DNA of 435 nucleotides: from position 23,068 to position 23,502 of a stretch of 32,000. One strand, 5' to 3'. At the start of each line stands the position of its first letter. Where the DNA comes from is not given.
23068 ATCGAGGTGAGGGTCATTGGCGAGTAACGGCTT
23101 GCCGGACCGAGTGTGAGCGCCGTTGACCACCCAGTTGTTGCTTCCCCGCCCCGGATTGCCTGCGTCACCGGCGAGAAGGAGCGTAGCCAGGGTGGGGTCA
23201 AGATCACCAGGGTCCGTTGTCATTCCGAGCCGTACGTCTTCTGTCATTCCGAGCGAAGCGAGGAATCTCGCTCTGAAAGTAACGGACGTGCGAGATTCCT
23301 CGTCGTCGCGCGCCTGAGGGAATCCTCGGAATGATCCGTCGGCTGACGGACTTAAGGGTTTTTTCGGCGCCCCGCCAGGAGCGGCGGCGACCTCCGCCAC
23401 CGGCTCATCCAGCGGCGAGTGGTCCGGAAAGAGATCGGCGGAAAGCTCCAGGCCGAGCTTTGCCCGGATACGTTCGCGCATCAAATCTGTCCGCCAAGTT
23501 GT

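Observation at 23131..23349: MITE-like palindromic element inserted in frame just upstream of the catalytic Ser of a penicillin-acylase-family gene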

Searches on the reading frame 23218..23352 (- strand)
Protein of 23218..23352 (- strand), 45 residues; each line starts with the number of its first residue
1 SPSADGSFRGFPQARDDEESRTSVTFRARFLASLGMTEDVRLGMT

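Call 71: search_protein_families(library=ncbifam, proteins=[window:23218-23352:-, window:23219-23350:-], max_evalue=1)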
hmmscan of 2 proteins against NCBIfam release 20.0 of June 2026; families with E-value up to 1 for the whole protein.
seq(45 aa): 0 families

seq(44 aa): 0 families

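Call 72: search_protein_families(library=pfam, proteins=[window:23218-23352:-, window:23219-23350:-], max_evalue=1)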
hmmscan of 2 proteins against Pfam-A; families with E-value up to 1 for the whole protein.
seq(45 aa): 0 families

seq(44 aa): 0 families
